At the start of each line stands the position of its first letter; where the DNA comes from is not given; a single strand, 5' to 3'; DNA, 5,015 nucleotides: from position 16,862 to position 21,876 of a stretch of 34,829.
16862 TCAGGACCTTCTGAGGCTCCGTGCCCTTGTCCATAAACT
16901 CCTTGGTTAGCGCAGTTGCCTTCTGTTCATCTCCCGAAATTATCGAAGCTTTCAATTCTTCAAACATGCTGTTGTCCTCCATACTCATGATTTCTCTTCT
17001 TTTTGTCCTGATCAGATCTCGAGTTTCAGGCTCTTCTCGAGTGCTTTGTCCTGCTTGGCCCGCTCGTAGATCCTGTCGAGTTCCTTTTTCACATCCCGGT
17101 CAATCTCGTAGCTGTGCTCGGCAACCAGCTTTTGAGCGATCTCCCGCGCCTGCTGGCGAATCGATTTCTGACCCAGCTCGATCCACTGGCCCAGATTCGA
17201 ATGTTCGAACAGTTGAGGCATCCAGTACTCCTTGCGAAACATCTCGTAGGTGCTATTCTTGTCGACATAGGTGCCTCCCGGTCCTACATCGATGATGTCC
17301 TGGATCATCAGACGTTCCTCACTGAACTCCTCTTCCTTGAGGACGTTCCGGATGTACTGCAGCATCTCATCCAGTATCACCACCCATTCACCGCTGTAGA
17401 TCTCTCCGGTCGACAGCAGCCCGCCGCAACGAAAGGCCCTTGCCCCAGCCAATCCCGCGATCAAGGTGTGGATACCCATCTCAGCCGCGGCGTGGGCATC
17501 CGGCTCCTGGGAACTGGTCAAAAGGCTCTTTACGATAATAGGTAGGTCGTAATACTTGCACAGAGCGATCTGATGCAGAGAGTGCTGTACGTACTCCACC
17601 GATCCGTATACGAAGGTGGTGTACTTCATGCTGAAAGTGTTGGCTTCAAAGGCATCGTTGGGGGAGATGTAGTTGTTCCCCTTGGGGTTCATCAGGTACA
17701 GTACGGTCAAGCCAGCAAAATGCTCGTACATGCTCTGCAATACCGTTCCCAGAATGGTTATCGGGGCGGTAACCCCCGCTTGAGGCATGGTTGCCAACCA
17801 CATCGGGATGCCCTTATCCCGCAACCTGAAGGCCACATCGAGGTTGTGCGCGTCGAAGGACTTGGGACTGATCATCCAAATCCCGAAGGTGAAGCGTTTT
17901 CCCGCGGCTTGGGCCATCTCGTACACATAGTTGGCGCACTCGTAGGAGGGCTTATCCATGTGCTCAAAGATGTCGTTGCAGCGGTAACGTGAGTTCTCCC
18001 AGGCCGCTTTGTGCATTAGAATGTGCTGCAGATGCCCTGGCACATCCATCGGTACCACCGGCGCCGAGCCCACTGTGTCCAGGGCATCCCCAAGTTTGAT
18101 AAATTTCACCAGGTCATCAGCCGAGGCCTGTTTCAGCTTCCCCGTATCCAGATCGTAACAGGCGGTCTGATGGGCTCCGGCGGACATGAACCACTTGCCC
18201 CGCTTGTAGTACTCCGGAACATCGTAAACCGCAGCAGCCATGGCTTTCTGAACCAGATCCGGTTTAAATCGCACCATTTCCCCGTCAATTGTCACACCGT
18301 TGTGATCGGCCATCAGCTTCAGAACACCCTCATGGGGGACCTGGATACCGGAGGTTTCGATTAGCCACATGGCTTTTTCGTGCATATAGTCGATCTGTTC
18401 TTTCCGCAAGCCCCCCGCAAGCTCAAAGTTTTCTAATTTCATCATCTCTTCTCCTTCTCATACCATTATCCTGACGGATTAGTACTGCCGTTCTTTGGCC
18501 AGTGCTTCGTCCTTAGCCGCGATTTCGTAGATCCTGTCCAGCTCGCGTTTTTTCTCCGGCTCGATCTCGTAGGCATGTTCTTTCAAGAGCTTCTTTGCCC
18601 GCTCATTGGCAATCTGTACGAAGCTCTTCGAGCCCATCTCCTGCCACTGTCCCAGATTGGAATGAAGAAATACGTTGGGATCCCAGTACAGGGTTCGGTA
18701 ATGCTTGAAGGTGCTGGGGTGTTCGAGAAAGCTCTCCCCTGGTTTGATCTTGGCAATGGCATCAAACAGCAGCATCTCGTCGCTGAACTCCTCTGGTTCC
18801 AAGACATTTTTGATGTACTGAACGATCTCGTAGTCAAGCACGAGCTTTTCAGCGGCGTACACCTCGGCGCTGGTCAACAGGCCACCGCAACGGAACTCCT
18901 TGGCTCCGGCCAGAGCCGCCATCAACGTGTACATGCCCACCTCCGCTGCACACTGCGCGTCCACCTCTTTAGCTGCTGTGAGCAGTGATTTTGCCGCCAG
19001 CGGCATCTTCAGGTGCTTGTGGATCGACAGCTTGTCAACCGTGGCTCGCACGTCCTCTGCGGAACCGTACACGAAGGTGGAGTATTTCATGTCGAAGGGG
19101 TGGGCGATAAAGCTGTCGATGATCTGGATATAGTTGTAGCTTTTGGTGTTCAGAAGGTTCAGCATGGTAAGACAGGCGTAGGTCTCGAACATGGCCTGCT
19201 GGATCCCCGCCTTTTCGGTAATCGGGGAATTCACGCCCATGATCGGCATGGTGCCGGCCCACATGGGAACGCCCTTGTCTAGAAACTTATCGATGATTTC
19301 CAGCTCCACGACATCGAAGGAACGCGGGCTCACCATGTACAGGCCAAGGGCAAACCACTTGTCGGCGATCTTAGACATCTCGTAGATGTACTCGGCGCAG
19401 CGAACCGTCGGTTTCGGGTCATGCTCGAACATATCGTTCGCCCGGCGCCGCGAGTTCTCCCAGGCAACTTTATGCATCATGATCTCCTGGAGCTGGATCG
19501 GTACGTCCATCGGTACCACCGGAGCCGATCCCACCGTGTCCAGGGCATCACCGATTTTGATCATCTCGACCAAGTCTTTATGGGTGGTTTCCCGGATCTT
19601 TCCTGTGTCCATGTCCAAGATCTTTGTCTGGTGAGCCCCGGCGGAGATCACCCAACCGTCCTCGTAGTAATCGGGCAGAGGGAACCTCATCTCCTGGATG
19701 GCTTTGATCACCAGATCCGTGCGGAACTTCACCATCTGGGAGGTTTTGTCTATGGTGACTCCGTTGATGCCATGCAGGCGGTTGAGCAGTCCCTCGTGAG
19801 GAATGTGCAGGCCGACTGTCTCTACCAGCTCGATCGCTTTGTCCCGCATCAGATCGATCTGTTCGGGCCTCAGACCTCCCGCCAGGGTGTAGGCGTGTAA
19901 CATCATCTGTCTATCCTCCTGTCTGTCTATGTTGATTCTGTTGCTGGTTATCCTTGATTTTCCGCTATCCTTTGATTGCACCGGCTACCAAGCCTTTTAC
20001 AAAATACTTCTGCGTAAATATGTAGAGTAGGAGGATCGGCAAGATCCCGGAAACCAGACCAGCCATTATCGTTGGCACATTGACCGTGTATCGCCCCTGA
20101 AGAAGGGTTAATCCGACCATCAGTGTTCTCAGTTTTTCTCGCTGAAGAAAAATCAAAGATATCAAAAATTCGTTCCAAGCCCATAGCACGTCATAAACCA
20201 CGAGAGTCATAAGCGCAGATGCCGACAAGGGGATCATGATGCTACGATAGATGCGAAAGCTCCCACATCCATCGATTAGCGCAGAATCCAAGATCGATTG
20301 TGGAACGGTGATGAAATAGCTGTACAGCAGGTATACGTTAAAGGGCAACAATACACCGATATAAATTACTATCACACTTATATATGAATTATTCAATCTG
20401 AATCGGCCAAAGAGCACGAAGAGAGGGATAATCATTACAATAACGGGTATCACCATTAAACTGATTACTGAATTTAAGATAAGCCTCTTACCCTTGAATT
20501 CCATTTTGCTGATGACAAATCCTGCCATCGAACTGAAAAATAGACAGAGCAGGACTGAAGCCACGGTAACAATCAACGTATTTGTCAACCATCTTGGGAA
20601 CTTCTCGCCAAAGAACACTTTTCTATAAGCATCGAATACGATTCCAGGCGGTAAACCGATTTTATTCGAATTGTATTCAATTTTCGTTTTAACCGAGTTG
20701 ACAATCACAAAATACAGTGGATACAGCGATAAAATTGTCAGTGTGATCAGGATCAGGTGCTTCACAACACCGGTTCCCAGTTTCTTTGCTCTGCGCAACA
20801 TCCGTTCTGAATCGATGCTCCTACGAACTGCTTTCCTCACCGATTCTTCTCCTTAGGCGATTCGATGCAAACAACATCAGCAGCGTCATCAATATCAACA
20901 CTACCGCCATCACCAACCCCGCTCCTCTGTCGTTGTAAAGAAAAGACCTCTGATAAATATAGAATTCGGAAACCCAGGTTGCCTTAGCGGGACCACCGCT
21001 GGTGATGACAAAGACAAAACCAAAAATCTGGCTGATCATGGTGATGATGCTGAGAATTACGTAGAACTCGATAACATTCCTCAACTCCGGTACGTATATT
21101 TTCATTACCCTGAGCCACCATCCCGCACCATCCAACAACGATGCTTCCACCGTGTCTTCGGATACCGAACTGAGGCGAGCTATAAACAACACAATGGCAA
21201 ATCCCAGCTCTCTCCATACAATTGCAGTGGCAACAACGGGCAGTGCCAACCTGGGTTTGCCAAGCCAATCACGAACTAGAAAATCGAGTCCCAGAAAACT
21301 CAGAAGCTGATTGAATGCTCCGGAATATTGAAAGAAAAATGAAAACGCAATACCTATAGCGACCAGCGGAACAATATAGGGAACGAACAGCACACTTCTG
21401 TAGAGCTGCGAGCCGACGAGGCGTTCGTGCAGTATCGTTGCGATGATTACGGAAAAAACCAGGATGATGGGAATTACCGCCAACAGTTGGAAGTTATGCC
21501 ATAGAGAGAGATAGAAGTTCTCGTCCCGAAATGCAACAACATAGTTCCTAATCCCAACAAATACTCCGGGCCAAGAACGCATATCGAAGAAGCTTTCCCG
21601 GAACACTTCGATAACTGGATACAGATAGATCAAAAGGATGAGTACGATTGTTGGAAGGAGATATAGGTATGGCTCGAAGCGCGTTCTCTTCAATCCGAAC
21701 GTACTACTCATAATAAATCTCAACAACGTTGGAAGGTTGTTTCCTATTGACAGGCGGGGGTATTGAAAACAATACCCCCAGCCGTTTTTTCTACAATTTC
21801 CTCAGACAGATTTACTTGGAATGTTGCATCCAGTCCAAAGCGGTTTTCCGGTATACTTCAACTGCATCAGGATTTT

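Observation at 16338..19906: Two tandem non-pyrrolysine MttB paralogues share one corrinoid protein, with no second methyltransferase or reductive activase in the window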

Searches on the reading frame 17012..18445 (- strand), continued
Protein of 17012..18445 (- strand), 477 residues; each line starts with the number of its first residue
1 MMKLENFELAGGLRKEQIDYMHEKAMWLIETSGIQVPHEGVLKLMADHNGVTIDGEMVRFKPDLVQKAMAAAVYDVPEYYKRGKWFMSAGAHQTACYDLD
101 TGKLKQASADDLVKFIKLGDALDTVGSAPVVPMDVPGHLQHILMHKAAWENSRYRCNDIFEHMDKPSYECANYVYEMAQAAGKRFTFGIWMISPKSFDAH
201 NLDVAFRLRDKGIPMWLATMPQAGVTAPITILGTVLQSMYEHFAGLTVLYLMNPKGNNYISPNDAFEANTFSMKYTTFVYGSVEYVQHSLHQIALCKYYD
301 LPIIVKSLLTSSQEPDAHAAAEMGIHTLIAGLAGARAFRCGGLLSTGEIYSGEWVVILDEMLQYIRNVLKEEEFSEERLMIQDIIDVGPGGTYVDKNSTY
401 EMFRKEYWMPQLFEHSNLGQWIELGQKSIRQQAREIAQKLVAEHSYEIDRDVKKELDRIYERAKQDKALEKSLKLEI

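Call 31: find_encoding_contigs(protein=P0005, flank=10000, max_places=1)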
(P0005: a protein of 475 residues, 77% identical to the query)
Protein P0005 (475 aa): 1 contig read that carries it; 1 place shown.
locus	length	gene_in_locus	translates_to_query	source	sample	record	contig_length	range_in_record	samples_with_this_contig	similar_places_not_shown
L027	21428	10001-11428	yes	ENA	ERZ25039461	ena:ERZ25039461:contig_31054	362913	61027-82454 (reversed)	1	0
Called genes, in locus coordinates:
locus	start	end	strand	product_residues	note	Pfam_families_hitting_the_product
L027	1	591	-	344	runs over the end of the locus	PF00356:LacI, PF00532:Peripla_BP_1, PF13407:Peripla_BP_4, PF13377:Peripla_BP_3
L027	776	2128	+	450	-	PF00557:Peptidase_M24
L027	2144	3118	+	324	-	PF00676:E1_dh, PF02775:TPP_enzyme_C (faint), PF13292:DXP_synthase_N (weak)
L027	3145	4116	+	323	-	PF02779:Transket_pyr, PF02780:Transketolase_C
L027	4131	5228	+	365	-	PF01208:URO-D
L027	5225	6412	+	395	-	PF00364:Biotin_lipoyl, PF00198:2-oxoacid_dh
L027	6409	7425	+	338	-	PF08240:ADH_N, PF16912:Glu_dehyd_C (faint), PF13602:ADH_zinc_N_2 (faint), PF00107:ADH_zinc_N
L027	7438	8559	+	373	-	PF00557:Peptidase_M24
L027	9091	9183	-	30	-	-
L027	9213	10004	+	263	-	PF06253:MTTB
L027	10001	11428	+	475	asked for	PF06253:MTTB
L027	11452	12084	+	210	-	PF02607:B12-binding_2, PF02310:B12-binding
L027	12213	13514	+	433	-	PF01547:SBP_bac_1, PF13416:SBP_bac_8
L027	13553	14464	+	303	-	PF00528:BPD_transp_1 (weak)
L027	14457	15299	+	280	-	PF00528:BPD_transp_1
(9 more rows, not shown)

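Call 34: search_solved_structures(query=L001:12233-13585:+, max_evalue=0.00001)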
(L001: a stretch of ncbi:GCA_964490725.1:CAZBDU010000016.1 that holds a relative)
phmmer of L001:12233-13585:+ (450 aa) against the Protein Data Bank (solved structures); distinct sequences matched with E-value up to 0.00001: 14.
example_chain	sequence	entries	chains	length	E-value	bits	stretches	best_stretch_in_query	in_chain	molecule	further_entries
4g68_B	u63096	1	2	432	4.6e-12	48.5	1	66-282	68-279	ABC transporter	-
4g68_A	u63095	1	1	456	5.3e-12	48.3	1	66-282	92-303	ABC transporter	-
9h0n_A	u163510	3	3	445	3.2e-09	39.1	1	121-369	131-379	Extracellular solute-binding protein, family 1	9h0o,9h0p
7eho_A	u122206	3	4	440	6e-09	38.2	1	89-297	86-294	Chitin oligosaccharide binding protein NagB2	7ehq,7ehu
3vxb_A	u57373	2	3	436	9.4e-09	37.6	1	5-275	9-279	Putative sugar-binding lipoprotein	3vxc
8art_A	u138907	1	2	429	1.6e-07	33.6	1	11-377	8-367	Putative secreted maltose-binding protein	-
8xba_A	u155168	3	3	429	2.9e-07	32.7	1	87-202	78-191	XylA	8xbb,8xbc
7bvt_A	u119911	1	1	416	1.2e-06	30.6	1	67-223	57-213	Hypothetical sugar ABC-transporter sugar binding protein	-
3ooa_A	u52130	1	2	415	2.7e-06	29.5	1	139-204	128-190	ABC transporter binding protein AcbH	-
5z6b_A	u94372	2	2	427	4.1e-06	28.9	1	2-352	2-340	Putative ABC transporter substrate-binding protein YesO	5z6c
3oo9_A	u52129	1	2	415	4.1e-06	28.9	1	139-204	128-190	ABC transporter binding protein AcbH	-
3oo6_A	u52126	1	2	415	4.1e-06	28.9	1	139-204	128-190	ABC transporter binding protein AcbH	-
3oo8_A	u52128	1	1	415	4.1e-06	28.9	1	139-204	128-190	ABC transporter binding protein AcbH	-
3oo7_A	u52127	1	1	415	4.2e-06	28.9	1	139-204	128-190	ABC transporter binding protein AcbH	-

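Call 40: find_encoding_contigs(protein=P0001, flank=10000, max_places=3)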
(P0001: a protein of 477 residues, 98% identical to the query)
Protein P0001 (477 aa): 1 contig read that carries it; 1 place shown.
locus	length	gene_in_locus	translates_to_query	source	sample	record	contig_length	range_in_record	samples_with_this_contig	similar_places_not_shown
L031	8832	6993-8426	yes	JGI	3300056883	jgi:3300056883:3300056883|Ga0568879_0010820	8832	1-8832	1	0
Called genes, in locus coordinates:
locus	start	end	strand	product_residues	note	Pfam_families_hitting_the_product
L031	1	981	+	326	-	?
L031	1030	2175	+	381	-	PF01321:Creatinase_N (weak), PF00557:Peptidase_M24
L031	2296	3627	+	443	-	PF01547:SBP_bac_1, PF13416:SBP_bac_8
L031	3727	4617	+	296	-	PF00528:BPD_transp_1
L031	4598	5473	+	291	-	PF00528:BPD_transp_1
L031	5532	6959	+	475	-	PF06253:MTTB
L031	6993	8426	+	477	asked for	PF06253:MTTB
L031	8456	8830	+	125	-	?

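Call 72: predict_structure(alignment_id=A1)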
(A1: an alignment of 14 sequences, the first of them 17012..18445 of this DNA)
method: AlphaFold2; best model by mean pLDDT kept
length: 477 residues; sequences in the alignment: 14
mean_pLDDT: 68.2   pTM: 0.71
mean pLDDT of the five models: 68.2, 67.6, 65.3, 61.3, 54.8
residues with pLDDT >= 90: 95; 70-90: 150; 50-70: 104; < 50: 128
segments of 3 or more residues with pLDDT < 50: 1-8, 159-161, 223-227, 265-281, 308-318, 341-379, 387-396, 398-426
pLDDT, mean of each block of 10 residues (from residue 1): 40 83 93 93 92 96 92 70 57 67 79 81 64 88 88 66 70 91 81 79 89 78 50 80 90 81 48 40 65 81 59 43 59 63 40 42 38 42 46 44 39 31 42 68 87 96 94 65
secondary structure, 60 per line:
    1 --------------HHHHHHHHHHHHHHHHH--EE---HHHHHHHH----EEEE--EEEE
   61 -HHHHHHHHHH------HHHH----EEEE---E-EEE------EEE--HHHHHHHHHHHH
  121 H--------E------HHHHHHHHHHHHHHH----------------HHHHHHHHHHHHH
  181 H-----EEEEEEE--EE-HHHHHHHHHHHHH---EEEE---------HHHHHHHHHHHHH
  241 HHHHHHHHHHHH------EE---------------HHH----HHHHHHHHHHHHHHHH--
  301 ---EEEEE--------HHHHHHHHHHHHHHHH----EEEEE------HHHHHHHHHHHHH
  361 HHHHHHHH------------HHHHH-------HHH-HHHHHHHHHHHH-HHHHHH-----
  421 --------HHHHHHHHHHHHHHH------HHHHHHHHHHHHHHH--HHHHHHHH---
elements in order: H15-31 H39-46 E51-54 E57-60 H62-71 H78-81 E86-89 E95-97 E104-106 H109-121 H137-151 H168-181 E187-193 H199-211 E215-218 H228-252 H283-298 E304-308 H317-332 E337-341 H348-368 H381-385 H397-408 H410-415 H429-443 H450-464 H467-474

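Call 75: fold_search(model_id=the predicted structure, library=pdb)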
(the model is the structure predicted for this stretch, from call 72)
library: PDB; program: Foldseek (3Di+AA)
matches with E <= 10: 825; with E <= 0.001: 12
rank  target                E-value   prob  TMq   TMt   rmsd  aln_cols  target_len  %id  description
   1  9yce_B                6.5e-22  1.00  0.68  0.69   8.6       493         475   20  Active site of MtgB, a glycine betaine methyltransferase from the MttB superfamily (released 2026-03-11)
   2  9yce_A                2.6e-21  1.00  0.67  0.67   9.0       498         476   20  Active site of MtgB, a glycine betaine methyltransferase from the MttB superfamily (released 2026-03-11)
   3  2qne_A                4.6e-21  1.00  0.67  0.67   9.0       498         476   20  Crystal structure of putative methyltransferase (ZP_00558420.1) from Desulfitobacterium hafniense Y51 at 2.30 A resolu (released 2007-08-14)
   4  2qne_B                4.4e-20  1.00  0.66  0.66   8.8       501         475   20  Crystal structure of putative methyltransferase (ZP_00558420.1) from Desulfitobacterium hafniense Y51 at 2.30 A resolu (released 2007-08-14)
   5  4yyc                  4.7e-19  1.00  0.68  0.68   8.3       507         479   19  Crystal structure of trimethylamine methyltransferase from Sinorhizobium meliloti in complex with unknown ligand (released 2015-04-08)
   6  7xcl_A                7.5e-19  1.00  0.68  0.66   8.5       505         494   20  Crystal structure of trimethylamine methyltransferase MttB from Methanosarcina barkeri at 2.5 A resolution (released 2023-01-18)
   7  7xcm_C                8.3e-19  1.00  0.70  0.68   8.3       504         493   21  Crystal structure of sulfite MttB structure at 3.2 A resolution (released 2023-01-18)
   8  7xcl_C                1.0e-18  1.00  0.69  0.67   8.3       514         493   21  Crystal structure of trimethylamine methyltransferase MttB from Methanosarcina barkeri at 2.5 A resolution (released 2023-01-18)
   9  7xcn_A                1.2e-18  1.00  0.69  0.67   8.4       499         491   20  Crystal structure of the MttB-MttC complex at 2.7 A resolution (released 2023-01-18)
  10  7xcm_A                1.5e-18  1.00  0.70  0.68   8.4       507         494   21  Crystal structure of sulfite MttB structure at 3.2 A resolution (released 2023-01-18)
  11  1nth                  7.4e-04  1.00  0.38  0.40  18.1       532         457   10  Crystal structure of the methanosarcina barkeri monomethylamine methyltransferase (MTMB) (released 2003-02-04)
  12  1l2q                  9.1e-04  1.00  0.40  0.41   9.6       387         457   10  Crystal Structure of the Methanosarcina barkeri Monomethylamine Methyltransferase (MtmB) (released 2002-06-05)
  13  1tv2                  1.2e-03  1.00  0.39  0.40   9.5       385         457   11  Crystal structure of the hydroxylamine MtmB complex (released 2004-10-19)
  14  6ofw_B                1.2e-03  1.00  0.31  0.49   6.2       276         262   15  Dihydropteroate synthase from Xanthomonas albilineans in complex with 7,8-dihydropteroate (released 2020-04-08)
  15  6q62_D                4.9e-03  0.99  0.30  0.49   7.5       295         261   14  Xanthomonas albilineans Dihydropteroate synthase in complex with (indole-2-carboxylic acid) and (6-chloroguanine) (released 2020-01-15)
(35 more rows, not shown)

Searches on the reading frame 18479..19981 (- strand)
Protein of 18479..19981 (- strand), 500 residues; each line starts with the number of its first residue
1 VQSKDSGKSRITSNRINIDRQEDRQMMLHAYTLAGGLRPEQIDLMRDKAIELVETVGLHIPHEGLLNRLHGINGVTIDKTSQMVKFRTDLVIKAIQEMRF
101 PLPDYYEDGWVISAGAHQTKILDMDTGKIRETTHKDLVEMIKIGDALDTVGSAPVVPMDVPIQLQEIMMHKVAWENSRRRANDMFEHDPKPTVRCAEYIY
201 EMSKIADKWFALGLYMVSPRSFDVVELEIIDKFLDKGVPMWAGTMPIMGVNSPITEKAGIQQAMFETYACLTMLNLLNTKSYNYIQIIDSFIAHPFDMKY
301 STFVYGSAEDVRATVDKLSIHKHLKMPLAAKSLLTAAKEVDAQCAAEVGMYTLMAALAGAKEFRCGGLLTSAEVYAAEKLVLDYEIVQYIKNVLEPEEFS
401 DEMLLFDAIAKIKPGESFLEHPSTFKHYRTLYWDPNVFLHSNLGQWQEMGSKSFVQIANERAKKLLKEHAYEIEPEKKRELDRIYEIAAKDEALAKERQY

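Call 3: search_protein_families(library=pfam, proteins=[window:18479-19981:-])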
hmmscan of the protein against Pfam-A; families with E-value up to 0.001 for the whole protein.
window:18479-19981:- (500 aa): 1 family
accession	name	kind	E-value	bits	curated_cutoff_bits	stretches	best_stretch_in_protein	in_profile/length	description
PF06253.16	MTTB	-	2.1e-47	161.7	25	1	24-482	21-489/500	Trimethylamine methyltransferase (MTTB)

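Call 8: search_protein_families(library=ncbifam, proteins=[window:18479-19906:-])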
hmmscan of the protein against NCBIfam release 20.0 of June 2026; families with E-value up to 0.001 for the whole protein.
window:18479-19906:- (475 aa): 1 family
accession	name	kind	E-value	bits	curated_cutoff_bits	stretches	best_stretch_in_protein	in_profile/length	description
TIGR02369.2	trimeth_pyl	equivalog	1.1e-47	162.6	525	1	18-460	12-465/469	[trimethylamine--corrinoid protein] Co-methyltransferase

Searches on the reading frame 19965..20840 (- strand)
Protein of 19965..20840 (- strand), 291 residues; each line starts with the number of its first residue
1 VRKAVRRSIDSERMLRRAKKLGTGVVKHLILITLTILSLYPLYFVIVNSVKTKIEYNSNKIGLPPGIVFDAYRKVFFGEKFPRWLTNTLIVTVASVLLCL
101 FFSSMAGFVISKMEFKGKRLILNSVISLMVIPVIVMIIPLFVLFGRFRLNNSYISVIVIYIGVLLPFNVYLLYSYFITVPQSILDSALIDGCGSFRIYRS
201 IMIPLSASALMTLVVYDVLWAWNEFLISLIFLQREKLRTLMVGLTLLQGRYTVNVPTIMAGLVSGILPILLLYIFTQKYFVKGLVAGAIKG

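Call 3: search_protein_families(library=pfam, proteins=[window:19965-20840:-])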
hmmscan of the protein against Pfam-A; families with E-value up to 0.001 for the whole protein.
window:19965-20840:- (291 aa): 1 family
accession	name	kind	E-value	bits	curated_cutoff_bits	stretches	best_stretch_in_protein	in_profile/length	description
PF00528.27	BPD_transp_1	-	1.6e-16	61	26.4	1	104-276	6-171/184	Binding-protein-dependent transport system inner membrane component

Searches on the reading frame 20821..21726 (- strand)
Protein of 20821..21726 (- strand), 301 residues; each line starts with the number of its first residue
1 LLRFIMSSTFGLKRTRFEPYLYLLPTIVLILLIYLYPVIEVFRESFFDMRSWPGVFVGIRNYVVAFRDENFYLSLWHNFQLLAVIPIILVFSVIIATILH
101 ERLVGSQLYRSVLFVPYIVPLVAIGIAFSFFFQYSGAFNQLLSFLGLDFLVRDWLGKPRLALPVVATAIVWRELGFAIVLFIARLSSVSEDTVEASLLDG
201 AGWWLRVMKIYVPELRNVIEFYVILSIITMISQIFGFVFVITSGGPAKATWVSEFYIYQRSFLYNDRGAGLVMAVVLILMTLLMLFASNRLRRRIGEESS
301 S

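Call 3: search_protein_families(library=pfam, proteins=[window:20821-21726:-])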
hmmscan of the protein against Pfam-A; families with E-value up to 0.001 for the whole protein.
window:20821-21726:- (301 aa): 1 family
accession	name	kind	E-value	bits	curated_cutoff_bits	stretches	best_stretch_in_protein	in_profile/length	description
PF00528.27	BPD_transp_1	-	9.5e-14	52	26.4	1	89-295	2-182/184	Binding-protein-dependent transport system inner membrane component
